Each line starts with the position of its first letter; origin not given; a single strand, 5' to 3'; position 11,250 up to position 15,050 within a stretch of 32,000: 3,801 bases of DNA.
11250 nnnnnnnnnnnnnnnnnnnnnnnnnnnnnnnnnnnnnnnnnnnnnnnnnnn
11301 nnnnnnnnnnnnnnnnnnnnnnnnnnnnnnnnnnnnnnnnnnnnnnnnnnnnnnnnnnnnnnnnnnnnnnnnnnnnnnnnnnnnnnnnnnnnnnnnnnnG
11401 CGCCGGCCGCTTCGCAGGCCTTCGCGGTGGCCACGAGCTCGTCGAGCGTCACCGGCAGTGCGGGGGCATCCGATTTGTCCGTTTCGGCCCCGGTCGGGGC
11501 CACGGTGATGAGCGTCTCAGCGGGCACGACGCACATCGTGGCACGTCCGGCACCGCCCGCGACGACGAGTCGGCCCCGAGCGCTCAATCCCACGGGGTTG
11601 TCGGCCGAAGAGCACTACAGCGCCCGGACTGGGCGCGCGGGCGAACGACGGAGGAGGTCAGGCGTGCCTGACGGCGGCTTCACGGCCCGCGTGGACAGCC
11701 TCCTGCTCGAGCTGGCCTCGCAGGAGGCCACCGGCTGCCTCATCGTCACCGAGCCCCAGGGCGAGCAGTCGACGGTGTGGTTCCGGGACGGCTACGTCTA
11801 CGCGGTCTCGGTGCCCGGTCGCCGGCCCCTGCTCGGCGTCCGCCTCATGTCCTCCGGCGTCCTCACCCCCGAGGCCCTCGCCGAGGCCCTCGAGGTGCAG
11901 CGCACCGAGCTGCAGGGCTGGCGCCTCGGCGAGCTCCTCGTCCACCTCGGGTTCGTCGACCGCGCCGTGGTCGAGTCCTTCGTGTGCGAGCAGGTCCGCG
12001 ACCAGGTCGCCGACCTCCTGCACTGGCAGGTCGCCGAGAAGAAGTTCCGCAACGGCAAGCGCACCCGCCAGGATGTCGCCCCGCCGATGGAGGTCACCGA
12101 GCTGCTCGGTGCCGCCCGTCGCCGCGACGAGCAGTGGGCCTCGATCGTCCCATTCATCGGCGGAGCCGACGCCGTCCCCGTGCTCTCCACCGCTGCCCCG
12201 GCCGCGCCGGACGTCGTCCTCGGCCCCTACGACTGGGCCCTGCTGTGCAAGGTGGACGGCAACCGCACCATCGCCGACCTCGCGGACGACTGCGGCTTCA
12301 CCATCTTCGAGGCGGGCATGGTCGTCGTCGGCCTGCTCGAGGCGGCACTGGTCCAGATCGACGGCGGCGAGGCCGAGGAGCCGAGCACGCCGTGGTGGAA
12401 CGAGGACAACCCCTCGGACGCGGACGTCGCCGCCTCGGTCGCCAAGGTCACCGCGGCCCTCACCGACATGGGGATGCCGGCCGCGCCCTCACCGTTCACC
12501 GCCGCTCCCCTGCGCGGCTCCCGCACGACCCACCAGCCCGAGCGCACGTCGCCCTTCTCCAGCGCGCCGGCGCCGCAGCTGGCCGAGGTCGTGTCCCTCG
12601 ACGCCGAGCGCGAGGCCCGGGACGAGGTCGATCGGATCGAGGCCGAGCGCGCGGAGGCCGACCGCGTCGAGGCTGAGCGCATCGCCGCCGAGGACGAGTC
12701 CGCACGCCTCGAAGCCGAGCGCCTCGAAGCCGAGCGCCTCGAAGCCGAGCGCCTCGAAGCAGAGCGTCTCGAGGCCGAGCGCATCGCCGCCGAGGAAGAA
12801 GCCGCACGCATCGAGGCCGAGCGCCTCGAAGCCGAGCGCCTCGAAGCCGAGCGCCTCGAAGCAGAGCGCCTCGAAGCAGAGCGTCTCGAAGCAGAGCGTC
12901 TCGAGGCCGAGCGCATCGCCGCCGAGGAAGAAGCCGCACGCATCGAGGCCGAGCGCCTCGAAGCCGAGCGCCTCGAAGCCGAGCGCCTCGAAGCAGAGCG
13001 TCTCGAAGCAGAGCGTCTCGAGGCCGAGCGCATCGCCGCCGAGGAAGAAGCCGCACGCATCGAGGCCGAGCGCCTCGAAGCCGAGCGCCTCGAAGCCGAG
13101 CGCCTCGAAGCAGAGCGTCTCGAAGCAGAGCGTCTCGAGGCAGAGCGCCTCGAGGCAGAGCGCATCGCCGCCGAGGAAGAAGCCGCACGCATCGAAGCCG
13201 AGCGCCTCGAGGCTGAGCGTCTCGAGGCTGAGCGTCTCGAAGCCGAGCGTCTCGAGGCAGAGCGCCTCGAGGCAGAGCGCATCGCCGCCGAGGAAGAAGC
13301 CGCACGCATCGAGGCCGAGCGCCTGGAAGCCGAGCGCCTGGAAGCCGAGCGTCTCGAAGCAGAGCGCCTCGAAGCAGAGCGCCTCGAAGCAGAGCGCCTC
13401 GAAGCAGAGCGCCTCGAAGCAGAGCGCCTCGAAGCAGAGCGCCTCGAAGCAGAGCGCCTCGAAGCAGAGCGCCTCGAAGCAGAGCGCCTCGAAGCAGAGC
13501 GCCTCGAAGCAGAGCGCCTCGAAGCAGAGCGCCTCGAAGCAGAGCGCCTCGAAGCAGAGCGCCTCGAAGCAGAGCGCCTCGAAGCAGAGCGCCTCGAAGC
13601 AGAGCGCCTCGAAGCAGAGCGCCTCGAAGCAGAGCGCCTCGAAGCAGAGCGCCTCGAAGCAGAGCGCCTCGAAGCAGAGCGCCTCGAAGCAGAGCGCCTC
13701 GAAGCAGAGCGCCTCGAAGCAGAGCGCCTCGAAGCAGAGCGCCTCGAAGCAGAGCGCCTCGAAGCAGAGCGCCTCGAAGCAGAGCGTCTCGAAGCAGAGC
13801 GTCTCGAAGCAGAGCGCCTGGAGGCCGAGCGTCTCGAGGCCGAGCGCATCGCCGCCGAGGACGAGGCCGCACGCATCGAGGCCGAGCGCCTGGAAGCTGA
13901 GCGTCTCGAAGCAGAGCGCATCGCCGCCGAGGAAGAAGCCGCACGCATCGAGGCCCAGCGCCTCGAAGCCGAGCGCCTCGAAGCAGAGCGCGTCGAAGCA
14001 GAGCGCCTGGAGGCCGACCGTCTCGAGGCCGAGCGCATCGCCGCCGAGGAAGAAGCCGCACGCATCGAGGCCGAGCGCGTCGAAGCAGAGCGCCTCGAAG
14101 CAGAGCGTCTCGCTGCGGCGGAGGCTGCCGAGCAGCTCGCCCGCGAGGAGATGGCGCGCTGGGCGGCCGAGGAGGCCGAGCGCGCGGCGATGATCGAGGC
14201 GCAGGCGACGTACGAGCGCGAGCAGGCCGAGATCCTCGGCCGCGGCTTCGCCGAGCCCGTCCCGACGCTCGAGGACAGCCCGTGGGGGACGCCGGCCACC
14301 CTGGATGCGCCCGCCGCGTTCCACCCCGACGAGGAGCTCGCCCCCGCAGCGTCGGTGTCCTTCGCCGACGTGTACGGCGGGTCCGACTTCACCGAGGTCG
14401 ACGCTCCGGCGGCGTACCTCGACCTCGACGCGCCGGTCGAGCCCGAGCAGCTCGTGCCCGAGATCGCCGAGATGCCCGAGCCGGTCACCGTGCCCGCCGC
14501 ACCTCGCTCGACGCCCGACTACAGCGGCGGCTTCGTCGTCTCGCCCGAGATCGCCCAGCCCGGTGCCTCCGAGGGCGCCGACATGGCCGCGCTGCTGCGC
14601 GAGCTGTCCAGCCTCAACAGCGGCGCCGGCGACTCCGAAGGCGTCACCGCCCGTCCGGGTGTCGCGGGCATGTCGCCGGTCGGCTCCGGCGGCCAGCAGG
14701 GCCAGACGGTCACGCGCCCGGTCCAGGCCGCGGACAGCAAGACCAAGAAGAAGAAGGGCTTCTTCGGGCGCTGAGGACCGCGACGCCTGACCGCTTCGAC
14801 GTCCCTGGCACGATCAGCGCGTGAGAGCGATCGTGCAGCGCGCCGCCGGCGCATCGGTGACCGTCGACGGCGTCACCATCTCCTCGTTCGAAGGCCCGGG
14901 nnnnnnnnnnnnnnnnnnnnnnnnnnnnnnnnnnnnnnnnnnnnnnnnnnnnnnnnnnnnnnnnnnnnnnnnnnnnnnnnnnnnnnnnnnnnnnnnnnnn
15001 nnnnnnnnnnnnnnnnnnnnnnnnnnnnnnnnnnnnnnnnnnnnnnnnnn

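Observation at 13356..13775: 28 base-perfect 15-bp units embedded in synonymously diverged copies: recent expansion or length-variable (contingency-like) tract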

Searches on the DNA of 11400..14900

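Call 60: search_rna_families(source=window, start=11400, end=14900, threshold=evalue, max_evalue=1)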
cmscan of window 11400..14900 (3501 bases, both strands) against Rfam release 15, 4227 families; matches with E-value up to 1: 0.
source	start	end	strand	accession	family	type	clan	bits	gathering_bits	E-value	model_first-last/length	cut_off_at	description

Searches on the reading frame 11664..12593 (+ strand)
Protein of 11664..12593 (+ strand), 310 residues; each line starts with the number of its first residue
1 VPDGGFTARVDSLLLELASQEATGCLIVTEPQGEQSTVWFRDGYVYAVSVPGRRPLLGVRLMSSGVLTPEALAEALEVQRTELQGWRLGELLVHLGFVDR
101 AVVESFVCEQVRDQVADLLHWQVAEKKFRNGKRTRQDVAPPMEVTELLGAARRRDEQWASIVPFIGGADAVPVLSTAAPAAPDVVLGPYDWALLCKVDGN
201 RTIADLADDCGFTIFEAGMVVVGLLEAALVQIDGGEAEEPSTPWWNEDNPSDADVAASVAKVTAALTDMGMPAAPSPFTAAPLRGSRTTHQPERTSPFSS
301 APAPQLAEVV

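Call 36: search_solved_structures(query=window:11664-12593:+, max_evalue=1)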
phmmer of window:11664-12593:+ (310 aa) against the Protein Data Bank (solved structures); distinct sequences matched with E-value up to 1: 7.
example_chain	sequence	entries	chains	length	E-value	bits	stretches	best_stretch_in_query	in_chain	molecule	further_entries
6f8l_G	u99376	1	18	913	2.4e-06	29.9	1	55-110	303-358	Type IV pilus assembly protein PilF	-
5htl_A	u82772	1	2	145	0.0022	20.1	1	54-120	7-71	MSHA biogenesis protein MshE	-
5zfr_A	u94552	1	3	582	0.018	17.2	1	53-111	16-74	Type IV pilus biogenesis ATPase PilB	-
6olj_C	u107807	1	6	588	0.045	15.8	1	56-112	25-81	Type IV pilus biogenesis ATPase PilB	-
5tsg_B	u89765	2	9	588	0.046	15.8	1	56-112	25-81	Type IV pilus biogenesis ATPase PilB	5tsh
9g1w_A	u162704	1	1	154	0.12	14.4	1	56-107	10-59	Type IV pilus assembly ATPase PilB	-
8pe0_A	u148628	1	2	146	0.82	11.7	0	55-106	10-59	c-di-GMP binding domain of the ATPase enzyme PilF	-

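Call 42: find_related_loci(query=window:11664-12593:+, collection=metagenome_contigs, flank=5000)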
Query window:11664-12593:+ (310 aa) in metagenome_contigs; peptide patterns used: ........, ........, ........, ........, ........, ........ (x = any residue, [..] = any of these).
209 stretches matched a pattern; 130 encode a relative of the query (tblastn E <= 1e-3); the best 80 are kept; 80 distinct loci.
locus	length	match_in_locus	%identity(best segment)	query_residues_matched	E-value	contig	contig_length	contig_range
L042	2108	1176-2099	81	1-310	6e-177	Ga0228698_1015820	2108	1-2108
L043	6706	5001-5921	77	1-310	1e-157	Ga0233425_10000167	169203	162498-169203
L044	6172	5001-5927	77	1-310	8e-158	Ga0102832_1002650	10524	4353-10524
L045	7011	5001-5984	69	1-310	7e-143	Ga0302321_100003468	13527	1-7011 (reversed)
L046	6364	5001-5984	69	1-310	3e-141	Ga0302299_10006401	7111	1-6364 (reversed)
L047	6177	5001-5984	70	1-310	1e-140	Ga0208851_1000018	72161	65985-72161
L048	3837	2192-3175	70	1-310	1e-142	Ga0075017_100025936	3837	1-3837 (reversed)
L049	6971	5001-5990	69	1-310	1e-132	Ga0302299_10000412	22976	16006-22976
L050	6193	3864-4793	68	1-310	2e-131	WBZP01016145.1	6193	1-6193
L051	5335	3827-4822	66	1-310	6e-130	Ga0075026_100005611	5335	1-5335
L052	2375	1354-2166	74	1-270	2e-133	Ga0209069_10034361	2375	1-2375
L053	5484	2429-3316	67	1-283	1e-124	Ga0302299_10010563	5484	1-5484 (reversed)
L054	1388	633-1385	72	1-252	6e-127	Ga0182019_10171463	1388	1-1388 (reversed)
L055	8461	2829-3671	70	5-282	3e-116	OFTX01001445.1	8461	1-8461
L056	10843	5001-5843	70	5-282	2e-116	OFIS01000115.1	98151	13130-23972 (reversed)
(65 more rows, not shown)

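Call 43: predict_structure(alignment_id=A1)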
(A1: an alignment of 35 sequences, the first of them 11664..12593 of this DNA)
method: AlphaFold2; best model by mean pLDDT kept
length: 310 residues; sequences in the alignment: 35
mean_pLDDT: 84.3   pTM: 0.71
mean pLDDT of the five models: 84.3, 83.2, 82.7, 82.4, 80.6
residues with pLDDT >= 90: 209; 70-90: 37; 50-70: 21; < 50: 43
segments of 3 or more residues with pLDDT < 50: 1-3, 241-246, 280-310
pLDDT, mean of each block of 10 residues (from residue 1): 65 97 97 97 97 90 95 96 93 97 95 96 96 92 98 96 95 87 89 97 97 96 95 65 50 85 85 59 40 40 38
secondary structure, 60 per line:
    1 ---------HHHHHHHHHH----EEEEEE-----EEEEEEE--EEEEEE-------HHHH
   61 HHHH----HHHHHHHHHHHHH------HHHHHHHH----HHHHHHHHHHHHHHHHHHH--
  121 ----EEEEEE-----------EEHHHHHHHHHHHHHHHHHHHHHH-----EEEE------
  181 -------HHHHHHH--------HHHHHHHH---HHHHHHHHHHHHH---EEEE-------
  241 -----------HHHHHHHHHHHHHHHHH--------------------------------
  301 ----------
elements in order: H10-19 E24-29 E35-41 E44-49 H57-64 H69-81 H88-95 H100-118 E125-130 H144-165 E171-174 H188-194 H203-210 H214-226 E230-233 H252-268

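Call 46: fold_search(model_id=the predicted structure, library=pdb)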
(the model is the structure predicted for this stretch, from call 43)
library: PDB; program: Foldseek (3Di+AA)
matches with E <= 10: 585; with E <= 0.001: 0
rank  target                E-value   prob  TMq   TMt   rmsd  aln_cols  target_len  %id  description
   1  3k9t                  1.2e-01  0.93  0.19  0.15   6.2        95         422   14  Crystal structure of putative peptidase (NP_348812.1) from CLOSTRIDIUM ACETOBUTYLICUM at 2.37 A resolution (released 2009-11-10)
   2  8f5y_A                1.9e-01  0.11  0.15  0.16  16.5       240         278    7  Crystal structure of pregnane X receptor ligand binding domain complexed with JQ1 (released 2024-02-21)
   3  9v0j_A                2.5e-01  0.23  0.19  0.16  19.1       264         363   12  Cryo-EM structure of GATOR1-KICSTOR complex (released 2025-11-12)
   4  7axh                  2.5e-01  0.09  0.15  0.17  16.9       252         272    6  Crystal structure of the hPXR-LBD in complex with alpha-zearalanol (released 2021-01-13)
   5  6nx1_A                2.5e-01  0.08  0.14  0.14  17.7       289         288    8  STRUCTURE OF HUMAN PREGNANE X RECEPTOR LIGAND BINDING DOMAIN BOUND TETHERED WITH SRC CO-ACTIVATOR PEPTIDE AND COMPOUND (released 2020-02-12)
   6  8ch8                  3.2e-01  0.10  0.16  0.17  16.6       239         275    7  Crystal structure of the human PXR ligand-binding domain in complex with liranaftate (released 2024-02-21)
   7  6tfi_A                3.2e-01  0.07  0.14  0.15  18.8       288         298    8  PXR IN COMPLEX WITH THROMBIN INHIBITOR COMPOUND 17 (released 2020-11-11)
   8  9o5a_H                3.3e-01  0.16  0.18  0.15  18.8       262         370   12  The KICSTOR-GATOR1 complex (released 2026-02-18)
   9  6hj2                  3.3e-01  0.10  0.16  0.17  17.7       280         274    8  Crystal structure of hPXR in complex with dabrafenib (released 2020-03-25)
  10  3ctb_A                3.5e-01  0.07  0.14  0.15  18.4       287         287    8  Tethered PXR-LBD/SRC-1p apoprotein (released 2008-12-02)
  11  7riu                  4.2e-01  0.08  0.15  0.17  15.2       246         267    7  human PXR LBD bound to GSK002 (released 2021-08-25)
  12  7axe                  4.2e-01  0.08  0.16  0.17  16.8       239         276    7  Crystal structure of the hPXR-LBD in complex with oxadiazon (released 2021-01-13)
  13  9o5d_D                4.7e-01  0.15  0.18  0.16  18.4       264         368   11  The KICSTOR-GATOR1-SAMTOR complex (released 2026-01-21)
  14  1m13                  4.7e-01  0.06  0.13  0.14  16.6       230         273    6  Crystal Structure of the Human Pregane X Receptor Ligand Binding Domain in Complex with Hyperforin, a Constituent of St. (released 2003-03-04)
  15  1zbs                  4.9e-01  0.14  0.15  0.15   9.6       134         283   13  Crystal Structure of the Putative N-acetylglucosamine Kinase (PG1100) from Porphyromonas gingivalis, Northeast Structura (released 2005-11-15)
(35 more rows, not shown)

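Call 79: find_related_loci(query=window:11664-12593:+, collection=genome_contigs, flank=4000)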
Query window:11664-12593:+ (310 aa) in genome_contigs; peptide patterns used: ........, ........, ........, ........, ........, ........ (x = any residue, [..] = any of these).
222 stretches matched a pattern; 155 encode a relative of the query (tblastn E <= 1e-3); the best 80 are kept; 80 distinct loci.
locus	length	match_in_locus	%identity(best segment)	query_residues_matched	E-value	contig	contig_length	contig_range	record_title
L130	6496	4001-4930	97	1-310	0e+0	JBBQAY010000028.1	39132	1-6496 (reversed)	MAG: Candidatus Nanopelagicales bacterium isolate Co_metawrap_1425 Cmw_1425_k141_12605558_length_39132_cov_10.0000, whol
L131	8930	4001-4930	96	1-310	0e+0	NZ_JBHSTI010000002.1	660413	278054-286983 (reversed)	Longivirga aurantiaca strain CGMCC 4.7317 GCM70027017_28, whole genome shotgun sequence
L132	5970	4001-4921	94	1-310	0e+0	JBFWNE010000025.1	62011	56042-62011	MAG: Candidatus Nanopelagicales bacterium isolate CA_2019_TPBF_105 NODE_3503_length_62011_cov_7.735537_TPBF, whole genom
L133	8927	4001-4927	77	1-310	5e-159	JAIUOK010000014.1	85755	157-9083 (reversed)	MAG: Actinomycetota bacterium isolate NANO1 spades-bin.50~NODE_837_length_85755_cov_1.59841, whole genome shotgun sequen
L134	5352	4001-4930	77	1-310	3e-146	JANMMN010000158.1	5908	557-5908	MAG: Actinomycetes bacterium isolate OTE_58_metabat_508 OTE_58_k141_337459, whole genome shotgun sequence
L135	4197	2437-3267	78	1-280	2e-145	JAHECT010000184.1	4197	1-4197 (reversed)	MAG: Micrococcales bacterium isolate Ww176 NODE_73019_length_4197_cov_5.670265, whole genome shotgun sequence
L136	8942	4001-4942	76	1-310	9e-150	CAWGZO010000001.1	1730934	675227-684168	MAG: uncultured Actinomycetota bacterium isolate MFD09730.bin.2.34 genome assembly, contig: contig_10792, whole genome s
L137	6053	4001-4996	68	1-310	5e-137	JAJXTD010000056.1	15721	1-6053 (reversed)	MAG: Actinomycetes bacterium isolate BP4.bin34 NODE_4483_length_15721_cov_6.786200, whole genome shotgun sequence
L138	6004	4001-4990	69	1-310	1e-132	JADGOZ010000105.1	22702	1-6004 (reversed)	MAG: Candidatus Nanopelagicales bacterium isolate Chersky_517 k127_7104129, whole genome shotgun sequence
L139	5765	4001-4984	70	1-310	2e-141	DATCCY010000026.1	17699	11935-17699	MAG TPA_asm: Candidatus Nanopelagicales bacterium isolate SMAG_U7711 k141_109558, whole genome shotgun sequence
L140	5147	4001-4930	69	1-310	1e-131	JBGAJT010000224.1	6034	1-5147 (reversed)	MAG: Candidatus Nanopelagicales bacterium isolate MAG_MBR_AS.51 MBRAS-51_NODE_224_length_6034_cov_3.796206, whole genome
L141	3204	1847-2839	68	1-310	7e-135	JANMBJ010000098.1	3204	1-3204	MAG: Candidatus Nanopelagicales bacterium isolate OTE_1_metabat_352 OTE_1_k141_1891654, whole genome shotgun sequence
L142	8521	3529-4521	68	1-310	4e-130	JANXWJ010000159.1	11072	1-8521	MAG: Candidatus Nanopelagicales bacterium isolate GL140_1_metabat_73 GL140_1_k141_1504601, whole genome shotgun sequence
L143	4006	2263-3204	68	1-310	3e-132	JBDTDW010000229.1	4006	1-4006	MAG: Candidatus Nanopelagicales bacterium isolate cluster2_bin.189 k127_1294752, whole genome shotgun sequence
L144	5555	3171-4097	69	1-310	5e-129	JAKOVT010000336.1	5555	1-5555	MAG: Actinomycetes bacterium isolate JPNG_maxbin.064 k201_157317, whole genome shotgun sequence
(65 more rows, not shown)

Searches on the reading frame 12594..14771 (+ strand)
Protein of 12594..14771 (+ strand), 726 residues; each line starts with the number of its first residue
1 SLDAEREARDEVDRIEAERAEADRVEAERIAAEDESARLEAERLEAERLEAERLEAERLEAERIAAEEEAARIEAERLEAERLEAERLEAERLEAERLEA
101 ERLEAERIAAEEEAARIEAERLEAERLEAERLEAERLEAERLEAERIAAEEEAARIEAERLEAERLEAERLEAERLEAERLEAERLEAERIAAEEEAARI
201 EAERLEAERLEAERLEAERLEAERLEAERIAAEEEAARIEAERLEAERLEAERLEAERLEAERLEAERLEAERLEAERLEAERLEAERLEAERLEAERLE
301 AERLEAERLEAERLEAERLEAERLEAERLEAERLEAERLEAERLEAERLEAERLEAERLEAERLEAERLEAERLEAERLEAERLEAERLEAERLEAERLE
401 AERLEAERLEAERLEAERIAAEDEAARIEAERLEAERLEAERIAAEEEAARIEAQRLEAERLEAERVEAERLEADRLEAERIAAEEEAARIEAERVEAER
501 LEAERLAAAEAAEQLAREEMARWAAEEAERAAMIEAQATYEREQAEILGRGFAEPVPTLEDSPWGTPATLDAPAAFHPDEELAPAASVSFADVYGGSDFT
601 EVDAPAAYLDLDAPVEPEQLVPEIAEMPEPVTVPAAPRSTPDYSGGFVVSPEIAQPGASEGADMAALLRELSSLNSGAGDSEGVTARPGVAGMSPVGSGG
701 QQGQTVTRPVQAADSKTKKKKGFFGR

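Call 72: predict_structure(protein=window:12594-14771:+)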
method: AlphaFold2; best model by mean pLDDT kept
length: 726 residues; sequences in the alignment: 1
mean_pLDDT: 70.4   pTM: 0.25
mean pLDDT of the five models: 70.4, 70.1, 66.1, 65.5, 63.1
residues with pLDDT >= 90: 30; 70-90: 434; 50-70: 101; < 50: 161
segments of 3 or more residues with pLDDT < 50: 551-562, 564-566, 568-572, 574-580, 582-586, 588-604, 607-610, 618-660, 664-668, 670-694, 696-708, 710-726
pLDDT, mean of each block of 10 residues (from residue 1): 71 82 83 83 88 89 89 89 90 89 87 85 86 84 79 76 72 66 64 65 71 73 72 72 77 79 81 82 85 86 87 87 86 84 81 76 71 66 65 68 73 78 81 84 84 87 88 89 86 86 82 80 78 73 62 44 43 42 42 39 43 46 44 37 37 40 49 40 39 40 42 40 44
secondary structure, 60 per line:
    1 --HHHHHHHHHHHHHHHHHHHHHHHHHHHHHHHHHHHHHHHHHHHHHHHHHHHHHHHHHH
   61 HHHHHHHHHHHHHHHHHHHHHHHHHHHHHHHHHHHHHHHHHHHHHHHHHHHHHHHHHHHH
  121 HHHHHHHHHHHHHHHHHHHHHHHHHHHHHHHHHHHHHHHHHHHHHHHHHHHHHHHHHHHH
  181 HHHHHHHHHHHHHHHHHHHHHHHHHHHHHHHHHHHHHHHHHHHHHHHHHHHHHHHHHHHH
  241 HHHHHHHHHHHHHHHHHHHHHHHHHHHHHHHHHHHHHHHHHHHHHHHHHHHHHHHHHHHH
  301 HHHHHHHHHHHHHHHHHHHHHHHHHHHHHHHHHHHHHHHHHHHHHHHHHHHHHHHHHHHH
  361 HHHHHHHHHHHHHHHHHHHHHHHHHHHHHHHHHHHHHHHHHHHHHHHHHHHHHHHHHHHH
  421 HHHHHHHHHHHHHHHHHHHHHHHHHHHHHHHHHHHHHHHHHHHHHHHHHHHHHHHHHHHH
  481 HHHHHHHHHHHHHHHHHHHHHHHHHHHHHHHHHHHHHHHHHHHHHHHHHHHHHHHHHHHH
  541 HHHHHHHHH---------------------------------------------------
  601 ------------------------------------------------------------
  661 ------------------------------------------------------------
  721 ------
elements in order (helices of 4 or more, strands of 3 or more residues): H3-549
